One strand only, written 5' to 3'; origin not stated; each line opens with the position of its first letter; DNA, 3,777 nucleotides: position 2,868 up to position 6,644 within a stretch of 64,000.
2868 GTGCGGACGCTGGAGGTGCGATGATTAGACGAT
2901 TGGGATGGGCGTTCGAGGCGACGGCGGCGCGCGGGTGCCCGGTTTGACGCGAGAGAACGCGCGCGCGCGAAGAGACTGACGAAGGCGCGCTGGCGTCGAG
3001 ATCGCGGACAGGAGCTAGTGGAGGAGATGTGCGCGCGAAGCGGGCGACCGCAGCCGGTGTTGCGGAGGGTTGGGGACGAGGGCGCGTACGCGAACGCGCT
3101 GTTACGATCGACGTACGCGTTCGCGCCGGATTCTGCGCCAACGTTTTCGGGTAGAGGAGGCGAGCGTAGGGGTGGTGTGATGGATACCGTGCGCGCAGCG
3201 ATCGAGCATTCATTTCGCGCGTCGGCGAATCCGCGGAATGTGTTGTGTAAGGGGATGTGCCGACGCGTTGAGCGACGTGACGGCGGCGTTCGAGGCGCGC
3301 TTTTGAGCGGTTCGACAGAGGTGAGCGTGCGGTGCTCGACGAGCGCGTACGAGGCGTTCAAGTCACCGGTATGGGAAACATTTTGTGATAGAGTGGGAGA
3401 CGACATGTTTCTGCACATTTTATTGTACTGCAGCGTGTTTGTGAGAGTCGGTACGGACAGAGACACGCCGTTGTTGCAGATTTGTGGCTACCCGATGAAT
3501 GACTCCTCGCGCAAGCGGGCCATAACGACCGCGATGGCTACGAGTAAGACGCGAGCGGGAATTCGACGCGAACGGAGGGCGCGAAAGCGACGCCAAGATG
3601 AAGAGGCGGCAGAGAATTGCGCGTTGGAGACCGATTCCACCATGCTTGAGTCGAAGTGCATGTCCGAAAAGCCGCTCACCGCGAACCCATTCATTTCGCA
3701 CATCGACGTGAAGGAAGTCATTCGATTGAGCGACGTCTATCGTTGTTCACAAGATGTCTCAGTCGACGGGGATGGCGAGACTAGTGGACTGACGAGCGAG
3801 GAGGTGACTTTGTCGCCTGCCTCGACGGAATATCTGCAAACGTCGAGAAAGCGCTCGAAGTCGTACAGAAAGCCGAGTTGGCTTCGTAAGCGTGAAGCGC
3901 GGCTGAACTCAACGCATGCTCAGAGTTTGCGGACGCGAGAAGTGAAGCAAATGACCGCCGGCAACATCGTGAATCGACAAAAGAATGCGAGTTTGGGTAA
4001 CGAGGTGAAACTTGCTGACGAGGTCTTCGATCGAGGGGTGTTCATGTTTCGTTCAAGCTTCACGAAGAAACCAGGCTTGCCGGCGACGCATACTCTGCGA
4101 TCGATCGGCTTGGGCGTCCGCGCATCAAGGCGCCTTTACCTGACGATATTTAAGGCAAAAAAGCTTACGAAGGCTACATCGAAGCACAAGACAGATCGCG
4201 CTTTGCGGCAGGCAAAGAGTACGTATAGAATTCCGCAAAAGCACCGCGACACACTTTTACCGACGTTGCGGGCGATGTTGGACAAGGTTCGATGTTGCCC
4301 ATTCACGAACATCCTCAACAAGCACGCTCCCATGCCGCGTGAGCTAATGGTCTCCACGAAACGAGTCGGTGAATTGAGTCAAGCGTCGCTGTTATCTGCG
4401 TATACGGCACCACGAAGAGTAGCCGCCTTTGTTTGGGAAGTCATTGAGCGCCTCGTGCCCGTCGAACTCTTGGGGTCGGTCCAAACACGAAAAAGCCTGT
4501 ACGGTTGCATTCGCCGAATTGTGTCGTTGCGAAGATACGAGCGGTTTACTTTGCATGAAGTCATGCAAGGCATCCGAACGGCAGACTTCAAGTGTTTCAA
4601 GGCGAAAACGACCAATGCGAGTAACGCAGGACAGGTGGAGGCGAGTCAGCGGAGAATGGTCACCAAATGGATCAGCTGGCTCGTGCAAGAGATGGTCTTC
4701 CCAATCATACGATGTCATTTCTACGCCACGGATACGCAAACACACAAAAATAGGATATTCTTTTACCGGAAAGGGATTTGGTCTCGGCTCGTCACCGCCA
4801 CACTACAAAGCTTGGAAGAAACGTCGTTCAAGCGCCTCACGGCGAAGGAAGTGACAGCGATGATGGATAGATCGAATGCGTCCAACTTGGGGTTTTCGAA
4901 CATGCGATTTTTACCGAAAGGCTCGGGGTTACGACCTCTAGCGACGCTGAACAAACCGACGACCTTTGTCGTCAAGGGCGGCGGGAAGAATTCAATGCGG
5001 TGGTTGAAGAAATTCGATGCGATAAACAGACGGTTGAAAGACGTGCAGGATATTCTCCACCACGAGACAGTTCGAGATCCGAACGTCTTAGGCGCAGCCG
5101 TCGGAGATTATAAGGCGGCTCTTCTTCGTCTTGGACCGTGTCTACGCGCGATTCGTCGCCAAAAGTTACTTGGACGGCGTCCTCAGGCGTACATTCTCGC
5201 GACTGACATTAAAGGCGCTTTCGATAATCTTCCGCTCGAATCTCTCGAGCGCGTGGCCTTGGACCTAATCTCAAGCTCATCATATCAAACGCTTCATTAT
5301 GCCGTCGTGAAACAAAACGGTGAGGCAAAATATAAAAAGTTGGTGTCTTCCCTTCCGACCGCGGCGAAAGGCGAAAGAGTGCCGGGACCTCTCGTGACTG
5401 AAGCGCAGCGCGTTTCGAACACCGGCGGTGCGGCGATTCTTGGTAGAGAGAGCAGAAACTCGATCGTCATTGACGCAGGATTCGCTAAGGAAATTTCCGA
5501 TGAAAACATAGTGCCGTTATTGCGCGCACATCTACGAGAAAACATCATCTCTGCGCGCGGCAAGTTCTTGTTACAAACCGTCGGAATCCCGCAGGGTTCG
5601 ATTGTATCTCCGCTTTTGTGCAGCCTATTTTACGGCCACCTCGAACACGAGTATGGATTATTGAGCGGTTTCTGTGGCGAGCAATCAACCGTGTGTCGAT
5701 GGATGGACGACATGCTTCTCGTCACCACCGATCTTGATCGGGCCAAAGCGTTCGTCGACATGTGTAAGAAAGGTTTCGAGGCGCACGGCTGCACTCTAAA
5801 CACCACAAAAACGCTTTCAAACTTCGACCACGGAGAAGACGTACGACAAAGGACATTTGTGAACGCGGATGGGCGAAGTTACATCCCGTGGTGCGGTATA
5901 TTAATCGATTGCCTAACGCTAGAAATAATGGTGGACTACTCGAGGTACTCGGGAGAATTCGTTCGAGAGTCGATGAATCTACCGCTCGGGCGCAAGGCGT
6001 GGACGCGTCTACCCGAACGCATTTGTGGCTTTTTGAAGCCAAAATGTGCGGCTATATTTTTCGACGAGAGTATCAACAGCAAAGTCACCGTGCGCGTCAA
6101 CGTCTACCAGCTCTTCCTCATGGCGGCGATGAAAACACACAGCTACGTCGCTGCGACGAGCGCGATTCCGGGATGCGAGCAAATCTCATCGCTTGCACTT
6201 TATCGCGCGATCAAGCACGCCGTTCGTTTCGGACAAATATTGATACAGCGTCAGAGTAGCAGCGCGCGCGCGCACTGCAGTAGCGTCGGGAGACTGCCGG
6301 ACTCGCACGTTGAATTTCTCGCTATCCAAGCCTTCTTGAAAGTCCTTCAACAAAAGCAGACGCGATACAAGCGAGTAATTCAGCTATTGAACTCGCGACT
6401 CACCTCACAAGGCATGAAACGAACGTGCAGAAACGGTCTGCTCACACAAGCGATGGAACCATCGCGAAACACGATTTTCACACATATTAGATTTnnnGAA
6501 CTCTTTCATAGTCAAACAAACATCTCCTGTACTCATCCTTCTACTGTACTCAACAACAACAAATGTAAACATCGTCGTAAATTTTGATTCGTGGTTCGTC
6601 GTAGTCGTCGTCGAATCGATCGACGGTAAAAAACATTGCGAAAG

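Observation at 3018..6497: Single-exon telomerase reverse transcriptase gene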

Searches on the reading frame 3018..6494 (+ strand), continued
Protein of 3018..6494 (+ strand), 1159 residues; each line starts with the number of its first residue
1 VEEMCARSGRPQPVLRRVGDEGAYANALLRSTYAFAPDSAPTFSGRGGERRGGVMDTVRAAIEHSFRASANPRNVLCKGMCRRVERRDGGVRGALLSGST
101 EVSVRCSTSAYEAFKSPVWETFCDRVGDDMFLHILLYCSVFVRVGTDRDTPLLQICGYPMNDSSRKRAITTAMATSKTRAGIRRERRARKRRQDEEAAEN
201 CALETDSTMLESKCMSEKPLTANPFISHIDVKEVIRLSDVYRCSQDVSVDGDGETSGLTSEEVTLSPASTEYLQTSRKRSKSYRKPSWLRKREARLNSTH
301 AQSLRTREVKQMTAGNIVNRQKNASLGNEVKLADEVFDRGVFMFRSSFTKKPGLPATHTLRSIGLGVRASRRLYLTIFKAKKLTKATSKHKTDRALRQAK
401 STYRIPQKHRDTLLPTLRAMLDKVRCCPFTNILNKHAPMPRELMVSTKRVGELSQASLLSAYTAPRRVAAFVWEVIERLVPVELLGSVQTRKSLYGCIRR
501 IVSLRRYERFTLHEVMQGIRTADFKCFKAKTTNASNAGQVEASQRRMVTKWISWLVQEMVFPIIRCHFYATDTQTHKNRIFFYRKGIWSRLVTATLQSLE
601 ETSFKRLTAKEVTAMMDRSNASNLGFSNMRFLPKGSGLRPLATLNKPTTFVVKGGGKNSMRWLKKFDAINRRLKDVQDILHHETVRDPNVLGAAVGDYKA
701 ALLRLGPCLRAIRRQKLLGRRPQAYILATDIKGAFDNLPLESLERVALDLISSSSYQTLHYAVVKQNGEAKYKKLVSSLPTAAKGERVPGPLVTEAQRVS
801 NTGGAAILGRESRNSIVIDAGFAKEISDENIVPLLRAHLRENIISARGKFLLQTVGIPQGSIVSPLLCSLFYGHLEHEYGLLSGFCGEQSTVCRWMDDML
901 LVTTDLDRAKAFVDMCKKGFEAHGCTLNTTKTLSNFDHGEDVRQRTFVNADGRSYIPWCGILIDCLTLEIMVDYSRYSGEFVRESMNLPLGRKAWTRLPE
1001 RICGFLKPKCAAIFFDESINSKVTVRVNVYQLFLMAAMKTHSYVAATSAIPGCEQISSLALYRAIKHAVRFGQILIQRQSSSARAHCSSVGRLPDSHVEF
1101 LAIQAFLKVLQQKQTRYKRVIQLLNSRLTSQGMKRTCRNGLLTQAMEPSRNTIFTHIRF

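Call 51: find_encoding_contigs(protein=P0007, flank=3000, max_places=1)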
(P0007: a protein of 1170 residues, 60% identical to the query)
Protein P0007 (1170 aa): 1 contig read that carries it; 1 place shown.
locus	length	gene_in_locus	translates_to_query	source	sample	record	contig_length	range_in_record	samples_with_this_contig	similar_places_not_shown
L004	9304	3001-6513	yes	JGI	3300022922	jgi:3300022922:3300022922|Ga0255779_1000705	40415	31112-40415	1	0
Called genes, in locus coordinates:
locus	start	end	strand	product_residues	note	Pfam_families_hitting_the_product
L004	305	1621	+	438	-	PF01148:CTP_transf_1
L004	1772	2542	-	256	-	PF01209:Ubie_methyltran, PF13489:Methyltransf_23, PF13847:Methyltransf_31 (weak), PF08241:Methyltransf_11, PF08242:Methyltransf_12 (weak), PF13649:Methyltransf_25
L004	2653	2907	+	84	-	-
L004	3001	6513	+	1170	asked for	PF12009:Telomerase_RBD, PF00078:RVT_1, PF21399:TERT_C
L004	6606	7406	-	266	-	PF00076:RRM_1, PF18345:zf_CCCH_4 (faint)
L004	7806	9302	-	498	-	?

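Call 52: find_encoding_contigs(protein=P0005, flank=3000, max_places=1)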
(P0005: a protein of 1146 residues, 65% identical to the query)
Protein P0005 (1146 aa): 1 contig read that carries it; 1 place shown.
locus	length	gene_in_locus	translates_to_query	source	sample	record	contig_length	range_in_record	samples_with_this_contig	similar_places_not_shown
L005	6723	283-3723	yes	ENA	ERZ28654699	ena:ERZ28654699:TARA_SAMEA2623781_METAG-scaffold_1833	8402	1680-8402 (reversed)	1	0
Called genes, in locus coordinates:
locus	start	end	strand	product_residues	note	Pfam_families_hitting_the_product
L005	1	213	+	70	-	?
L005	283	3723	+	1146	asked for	PF12009:Telomerase_RBD, PF00078:RVT_1, PF21399:TERT_C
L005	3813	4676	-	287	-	PF00076:RRM_1, PF25585:zf-CCCH_DUS3L (faint), PF00642:zf-CCCH (weak), PF18044:zf-CCCH_4 (faint), PF18345:zf_CCCH_4 (weak)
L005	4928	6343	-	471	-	PF00173:Cyt-b5, PF00487:FA_desaturase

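Call 53: find_encoding_contigs(protein=P0008, flank=3000, max_places=1)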
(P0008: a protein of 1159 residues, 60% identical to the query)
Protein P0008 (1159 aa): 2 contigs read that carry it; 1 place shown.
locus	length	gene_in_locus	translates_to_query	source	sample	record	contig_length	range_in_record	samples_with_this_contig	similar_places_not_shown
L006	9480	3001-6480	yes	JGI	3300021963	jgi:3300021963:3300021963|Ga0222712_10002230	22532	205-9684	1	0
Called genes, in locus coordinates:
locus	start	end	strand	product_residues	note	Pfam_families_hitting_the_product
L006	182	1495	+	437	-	PF01148:CTP_transf_1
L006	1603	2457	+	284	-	PF01209:Ubie_methyltran, PF13489:Methyltransf_23, PF08241:Methyltransf_11, PF08242:Methyltransf_12, PF13649:Methyltransf_25, PF13847:Methyltransf_31 (weak)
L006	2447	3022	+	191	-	-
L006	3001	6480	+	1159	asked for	PF12009:Telomerase_RBD, PF00078:RVT_1, PF21399:TERT_C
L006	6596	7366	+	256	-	-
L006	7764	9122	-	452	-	PF00173:Cyt-b5, PF00487:FA_desaturase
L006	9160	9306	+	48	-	-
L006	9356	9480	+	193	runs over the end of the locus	-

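Call 69: list_cluster_members(proteins=[P0004, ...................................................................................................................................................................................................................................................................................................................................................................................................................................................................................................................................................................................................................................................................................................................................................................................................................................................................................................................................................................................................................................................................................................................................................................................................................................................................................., P0073, P0011, P0079, P0217])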
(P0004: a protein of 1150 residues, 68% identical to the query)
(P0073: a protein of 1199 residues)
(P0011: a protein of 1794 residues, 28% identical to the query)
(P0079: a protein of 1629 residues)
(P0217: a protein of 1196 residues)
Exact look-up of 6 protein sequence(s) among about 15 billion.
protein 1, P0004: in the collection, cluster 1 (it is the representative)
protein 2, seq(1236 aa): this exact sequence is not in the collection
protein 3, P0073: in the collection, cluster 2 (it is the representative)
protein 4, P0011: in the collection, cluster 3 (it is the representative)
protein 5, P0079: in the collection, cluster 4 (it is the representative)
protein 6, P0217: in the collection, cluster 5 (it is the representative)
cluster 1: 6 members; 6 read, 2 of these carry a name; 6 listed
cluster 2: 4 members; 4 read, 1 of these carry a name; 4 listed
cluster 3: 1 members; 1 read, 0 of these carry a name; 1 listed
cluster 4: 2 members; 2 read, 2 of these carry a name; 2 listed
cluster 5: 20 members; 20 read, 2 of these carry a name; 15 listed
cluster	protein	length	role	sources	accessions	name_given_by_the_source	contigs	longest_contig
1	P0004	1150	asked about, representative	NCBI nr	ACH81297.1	telomerase reverse transcriptase [Ostreococcus tauri]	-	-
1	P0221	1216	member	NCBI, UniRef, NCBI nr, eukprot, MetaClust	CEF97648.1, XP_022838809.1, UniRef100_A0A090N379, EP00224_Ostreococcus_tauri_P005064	Telomerase ribonucleoprotein complex-RNA-binding domain [Ostreococcus tauri] | Telomerase reverse transcriptase n=2 Tax=Ostreococcus tauri TaxID=70448 ... | XP_022838809.1 Telomerase ribonucleoprotein complex-RNA-binding domain [Ostreococcus ...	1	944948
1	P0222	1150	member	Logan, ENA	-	-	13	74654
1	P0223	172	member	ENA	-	-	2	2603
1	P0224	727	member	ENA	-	-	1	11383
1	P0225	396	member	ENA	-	-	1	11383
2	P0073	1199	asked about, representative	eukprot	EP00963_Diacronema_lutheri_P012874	scaffold2044_cov305-Pavlova_lutheri.AAC.24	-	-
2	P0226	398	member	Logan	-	-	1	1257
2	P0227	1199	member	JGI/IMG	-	-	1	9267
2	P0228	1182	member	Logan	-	-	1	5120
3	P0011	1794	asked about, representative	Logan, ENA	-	-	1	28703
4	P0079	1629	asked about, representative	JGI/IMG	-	hypothetical protein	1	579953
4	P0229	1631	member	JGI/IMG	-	hypothetical protein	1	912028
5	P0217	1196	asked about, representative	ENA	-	-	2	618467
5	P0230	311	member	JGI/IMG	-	telomerase reverse transcriptase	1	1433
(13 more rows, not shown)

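Call 71: find_encoding_contigs(protein=P0221, flank=3000, max_places=1)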
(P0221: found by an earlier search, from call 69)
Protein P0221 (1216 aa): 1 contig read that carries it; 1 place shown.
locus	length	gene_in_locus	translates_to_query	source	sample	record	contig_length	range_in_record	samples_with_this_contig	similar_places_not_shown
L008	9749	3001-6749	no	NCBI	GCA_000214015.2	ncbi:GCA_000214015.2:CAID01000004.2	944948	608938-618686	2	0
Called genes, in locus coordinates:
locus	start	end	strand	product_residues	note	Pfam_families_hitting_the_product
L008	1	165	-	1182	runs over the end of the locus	PF02135:zf-TAZ, PF00628:PHD (weak), PF08214:HAT_KAT11, PF00569:ZZ (weak), PF02135:zf-TAZ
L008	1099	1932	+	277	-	PF01148:CTP_transf_1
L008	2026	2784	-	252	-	PF01209:Ubie_methyltran, PF13489:Methyltransf_23, PF13649:Methyltransf_25, PF13847:Methyltransf_31 (weak), PF08241:Methyltransf_11, PF08242:Methyltransf_12 (weak)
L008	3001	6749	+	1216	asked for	PF12009:Telomerase_RBD, PF00078:RVT_1, PF21399:TERT_C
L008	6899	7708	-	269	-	PF00076:RRM_1, PF25585:zf-CCCH_DUS3L (faint), PF00642:zf-CCCH (faint), PF18044:zf-CCCH_4 (faint), PF18345:zf_CCCH_4 (weak)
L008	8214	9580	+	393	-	PF03405:FA_desaturase_2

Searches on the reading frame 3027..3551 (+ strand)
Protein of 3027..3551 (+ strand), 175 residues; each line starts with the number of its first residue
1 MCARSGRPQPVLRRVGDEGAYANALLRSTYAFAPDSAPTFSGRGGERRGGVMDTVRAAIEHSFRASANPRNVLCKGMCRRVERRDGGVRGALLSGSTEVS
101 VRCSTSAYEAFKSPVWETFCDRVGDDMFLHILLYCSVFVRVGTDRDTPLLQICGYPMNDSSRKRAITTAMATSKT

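Call 48: search_solved_structures(query=A2, max_evalue=1, show_alignments=3)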
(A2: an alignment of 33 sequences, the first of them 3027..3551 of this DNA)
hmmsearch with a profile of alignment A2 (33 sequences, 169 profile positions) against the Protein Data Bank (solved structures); distinct sequences matched with E-value up to 1: 11.
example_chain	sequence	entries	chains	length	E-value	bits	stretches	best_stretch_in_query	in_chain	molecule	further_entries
7qxa_A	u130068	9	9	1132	1.3e-35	125.7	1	7-163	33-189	Telomerase reverse transcriptase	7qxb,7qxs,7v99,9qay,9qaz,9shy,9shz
7trd_A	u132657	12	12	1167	1.4e-35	125.6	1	7-163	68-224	Telomerase reverse transcriptase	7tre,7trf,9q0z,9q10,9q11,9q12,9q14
7bg9_A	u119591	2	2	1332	1.4e-35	125.6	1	7-163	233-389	Telomerase reverse transcriptase,Telomerase reverse transcriptase | Telomerase reverse transcriptase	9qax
9swn_A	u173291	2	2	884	2.8e-09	40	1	21-161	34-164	Telomerase reverse transcriptase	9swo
2b2a_A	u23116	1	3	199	2.5e-07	33.6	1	16-160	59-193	Telomerase reverse transcriptase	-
6d6v_A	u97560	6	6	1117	1.2e-05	28.2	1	18-161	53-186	Telomerase reverse transcriptase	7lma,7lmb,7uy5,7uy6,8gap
5lgf_A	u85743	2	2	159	0.034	16.9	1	37-130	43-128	Telomerase reverse transcriptase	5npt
9drl_A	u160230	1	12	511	0.091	15.6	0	14-74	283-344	T33-549_B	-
9ve6_A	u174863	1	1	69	0.8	12.5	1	87-128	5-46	Midnolin,Interferon regulatory factor 4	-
9ve4_A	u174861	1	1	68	0.94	12.3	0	88-128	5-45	Midnolin,Interferon regulatory factor 4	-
21ip_A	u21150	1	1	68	0.99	12.2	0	88-127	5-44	Midnolin,Interferon regulatory factor 4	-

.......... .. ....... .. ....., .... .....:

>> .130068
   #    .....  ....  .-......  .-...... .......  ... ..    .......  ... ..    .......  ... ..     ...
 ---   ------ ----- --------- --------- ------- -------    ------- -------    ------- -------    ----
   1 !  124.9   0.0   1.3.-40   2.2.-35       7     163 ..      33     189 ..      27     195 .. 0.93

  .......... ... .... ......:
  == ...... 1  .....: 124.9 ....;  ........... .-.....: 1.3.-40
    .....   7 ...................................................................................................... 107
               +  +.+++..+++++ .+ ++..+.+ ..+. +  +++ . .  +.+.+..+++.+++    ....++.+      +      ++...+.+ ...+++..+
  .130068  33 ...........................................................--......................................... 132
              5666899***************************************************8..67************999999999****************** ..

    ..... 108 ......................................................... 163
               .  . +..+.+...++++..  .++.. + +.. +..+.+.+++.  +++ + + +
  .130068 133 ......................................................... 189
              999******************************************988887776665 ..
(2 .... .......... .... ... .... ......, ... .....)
